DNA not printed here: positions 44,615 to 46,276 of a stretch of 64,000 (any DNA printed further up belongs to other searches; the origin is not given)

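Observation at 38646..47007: Three tandem sulfotransferase-like -> beta-propeller gene pairs (module triplication with translational coupling)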

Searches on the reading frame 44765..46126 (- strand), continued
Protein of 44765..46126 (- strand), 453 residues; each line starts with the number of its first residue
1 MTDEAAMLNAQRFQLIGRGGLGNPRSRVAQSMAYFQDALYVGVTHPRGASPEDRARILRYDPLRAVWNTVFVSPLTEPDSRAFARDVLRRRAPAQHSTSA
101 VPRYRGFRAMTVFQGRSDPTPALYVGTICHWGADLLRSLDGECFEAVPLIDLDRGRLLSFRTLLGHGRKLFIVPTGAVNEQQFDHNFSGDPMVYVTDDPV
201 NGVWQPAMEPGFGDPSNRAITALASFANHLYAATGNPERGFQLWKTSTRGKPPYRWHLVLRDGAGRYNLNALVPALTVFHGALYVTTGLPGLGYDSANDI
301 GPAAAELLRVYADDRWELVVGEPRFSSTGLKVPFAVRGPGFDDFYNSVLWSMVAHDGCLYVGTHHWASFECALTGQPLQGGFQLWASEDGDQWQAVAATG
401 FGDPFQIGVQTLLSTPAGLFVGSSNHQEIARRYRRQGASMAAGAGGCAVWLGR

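Call 66: find_encoding_contigs(protein=P0268, flank=10000, max_places=1)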
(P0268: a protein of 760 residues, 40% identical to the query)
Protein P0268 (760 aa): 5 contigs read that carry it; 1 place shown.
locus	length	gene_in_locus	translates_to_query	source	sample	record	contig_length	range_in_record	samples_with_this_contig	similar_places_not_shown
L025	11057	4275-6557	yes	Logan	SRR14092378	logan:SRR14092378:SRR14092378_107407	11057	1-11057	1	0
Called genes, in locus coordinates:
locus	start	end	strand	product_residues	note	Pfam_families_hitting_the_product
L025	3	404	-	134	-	?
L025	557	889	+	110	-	-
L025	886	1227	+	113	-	PF01329:Pterin_4a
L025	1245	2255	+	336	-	PF03193:RsgA_GTPase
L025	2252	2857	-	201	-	-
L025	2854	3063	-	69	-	-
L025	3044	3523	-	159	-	PF12279:DUF3619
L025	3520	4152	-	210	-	PF07638:Sigma70_ECF (weak), PF08281:Sigma70_r4_2, PF00196:GerE (weak), PF04545:Sigma70_r4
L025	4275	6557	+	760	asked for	PF01553:Acyltransferase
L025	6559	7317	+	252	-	PF04307:YdjM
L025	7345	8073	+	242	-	PF07264:EI24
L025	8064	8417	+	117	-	PF00085:Thioredoxin, PF13098:Thioredoxin_2 (weak)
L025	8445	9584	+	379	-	PF00089:Trypsin, PF13365:Trypsin_2, PF17820:PDZ_6 (faint), PF00595:PDZ (weak), PF13180:PDZ_2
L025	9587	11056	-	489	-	?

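Call 101: search_protein_families(library=pfam, proteins=[L001:1492-6303:+, L001:9-1538:+], max_evalue=0.00001)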
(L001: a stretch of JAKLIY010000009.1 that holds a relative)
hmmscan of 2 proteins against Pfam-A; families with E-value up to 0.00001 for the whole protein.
L001:1492-6303:+ (1603 aa): 5 families
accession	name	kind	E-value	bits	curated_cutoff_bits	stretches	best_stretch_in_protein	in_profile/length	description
PF00109.32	ketoacyl-synt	-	1.2e-60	205.7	20.8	1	31-313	2-252/252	Beta-ketoacyl synthase, N-terminal domain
PF02801.28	Ketoacyl-synt_C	-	8.2e-34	116.6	20.8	1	321-437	1-116/119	Beta-ketoacyl synthase, C-terminal domain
PF00698.26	Acyl_transf_1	-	2.7e-20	73.5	32.7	1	601-904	2-281/319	Acyl transferase domain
PF16197.11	KAsynt_C_assoc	-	1.4e-10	42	33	1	447-530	8-85/111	Ketoacyl-synthetase C-terminal extension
PF14765.12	PS-DH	-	3.9e-10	40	23.7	1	1200-1338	20-153/166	Polyketide synthase dehydratase N-terminal domain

L001:9-1538:+ (509 aa): 3 families
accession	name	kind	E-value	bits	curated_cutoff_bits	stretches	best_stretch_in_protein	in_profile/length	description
PF08659.16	KR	-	1.6e-36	126.3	22.6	1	214-437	3-179/180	KR domain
PF00106.31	adh_short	-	1.7e-26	93.4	26.6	1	293-435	34-181/195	short chain dehydrogenase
PF13561.12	adh_short_C2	-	1.4e-19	71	27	1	291-437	28-177/236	Enoyl-(Acyl carrier protein) reductase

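Call 105: search_protein_families(library=ncbifam, proteins=[L001:1492-6303:+], max_evalue=0.001)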
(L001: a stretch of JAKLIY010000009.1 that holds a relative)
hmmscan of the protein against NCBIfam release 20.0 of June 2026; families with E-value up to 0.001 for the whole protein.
L001:1492-6303:+ (1603 aa): 26 families (the best 25 are shown)
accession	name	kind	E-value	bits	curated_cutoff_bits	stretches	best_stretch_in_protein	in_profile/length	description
TIGR02813.1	omega_3_PfaA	subfamily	3.9e-166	554.6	1010.1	1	33-936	9-917/2582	polyketide-type polyunsaturated fatty acid synthase PfaA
NF045894.1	PKS_plus_SDR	equivalog_domain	1.4e-152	510.1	1740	2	191-949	129-861/1515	type I polyketide synthase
NF040607.1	mycolic_Pks13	equivalog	6.6e-101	338.7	2100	2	28-498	98-534/1680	polyketide synthase Pks13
NF041183.1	Pks2_ls1_myc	equivalog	8.8e-93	311.3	2400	2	213-911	151-823/2086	sulfolipid-1 biosynthesis phthioceranic/hydroxyphthioceranic acid synthase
TIGR03150.1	fabF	equivalog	5.3e-51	173.6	493.75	1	193-487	122-406/407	beta-ketoacyl-ACP synthase II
NF004970.0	PRK06333.1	subfamily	4.7e-48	164.1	525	1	190-488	131-420/424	beta-ketoacyl-ACP synthase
NF005589.0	PRK07314.1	subfamily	2.6e-47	161.5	387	1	191-488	123-410/413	beta-ketoacyl-ACP synthase II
NF053555.1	prodigi_MBC_PigJ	equivalog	1.4e-42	146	900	1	218-489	496-758/759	prodigiosin MBC biosynthesis protein PigJ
NF005490.0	PRK07103.1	equivalog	3.1e-38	131.9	445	1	214-489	148-412/414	polyketide beta-ketoacyl:acyl carrier protein synthase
NF006274.0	PRK08439.1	equivalog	6e-36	124.1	621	1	196-487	126-403/406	beta-ketoacyl-ACP synthase II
TIGR00128.1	fabD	equivalog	4.2e-35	121.6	260.9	1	598-902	2-287/290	ACP S-malonyltransferase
NF058662.1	cispenta_AmcF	equivalog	4.3e-35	121.4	325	1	216-488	110-368/369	cispentacin biosynthesis acyltransferase subunit AmcF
NF006434.0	PRK08722.1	equivalog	1.1e-32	113.4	759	1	191-487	123-411/414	beta-ketoacyl-ACP synthase II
NF005076.0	PRK06501.1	equivalog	4.6e-32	111.4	629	1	214-490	154-423/425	beta-ketoacyl-ACP synthase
NF006618.0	PRK09185.1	subfamily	5.2e-32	111.3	407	1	218-489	144-392/394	beta-ketoacyl-ACP synthase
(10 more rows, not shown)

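Call 106: find_encoding_contigs(protein=P0255, flank=10000, max_places=1)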
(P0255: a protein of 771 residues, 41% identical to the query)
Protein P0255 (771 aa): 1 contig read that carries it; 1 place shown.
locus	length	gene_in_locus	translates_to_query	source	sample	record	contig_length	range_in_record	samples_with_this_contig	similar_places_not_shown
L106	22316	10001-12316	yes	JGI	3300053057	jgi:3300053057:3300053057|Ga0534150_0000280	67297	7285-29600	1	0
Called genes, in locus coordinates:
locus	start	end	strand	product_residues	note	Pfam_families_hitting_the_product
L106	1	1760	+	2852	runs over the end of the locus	PF03060:NMO, PF00109:ketoacyl-synt, PF02801:Ketoacyl-synt_C, PF16197:KAsynt_C_assoc, PF00698:Acyl_transf_1, PF07238:PilZ, PF00106:adh_short, PF13561:adh_short_C2, +6 more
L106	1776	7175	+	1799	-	PF00109:ketoacyl-synt, PF02801:Ketoacyl-synt_C, PF16197:KAsynt_C_assoc, PF22621:CurL-like_PKS_C (weak), PF00698:Acyl_transf_1, PF00550:PP-binding (weak), PF14765:PS-DH, PF01648:ACPS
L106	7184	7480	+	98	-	-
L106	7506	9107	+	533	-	PF01663:Phosphodiest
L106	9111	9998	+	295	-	PF00561:Abhydrolase_1, PF12146:Hydrolase_4, PF12697:Abhydrolase_6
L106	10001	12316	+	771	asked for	PF08241:Methyltransf_11, PF13649:Methyltransf_25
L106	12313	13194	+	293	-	PF13489:Methyltransf_23 (weak), PF01209:Ubie_methyltran, PF08241:Methyltransf_11, PF08242:Methyltransf_12, PF13649:Methyltransf_25, PF13847:Methyltransf_31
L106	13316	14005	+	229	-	PF01135:PCMT (weak), PF01209:Ubie_methyltran (weak), PF02353:CMAS, PF13489:Methyltransf_23, PF13847:Methyltransf_31, PF08241:Methyltransf_11, PF08242:Methyltransf_12, PF13649:Methyltransf_25, +1 more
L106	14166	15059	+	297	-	PF07859:Abhydrolase_3 (weak)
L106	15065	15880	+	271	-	PF23441:SDR (faint), PF00106:adh_short, PF08659:KR, PF13561:adh_short_C2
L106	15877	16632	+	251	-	PF00106:adh_short, PF08659:KR, PF13561:adh_short_C2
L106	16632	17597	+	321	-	PF10503:Esterase_PHB (weak)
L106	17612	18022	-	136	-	-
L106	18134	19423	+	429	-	-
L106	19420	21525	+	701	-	PF25917:BSH_RND (weak), PF25954:Beta-barrel_RND_2 (weak)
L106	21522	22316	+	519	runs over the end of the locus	PF02321:OEP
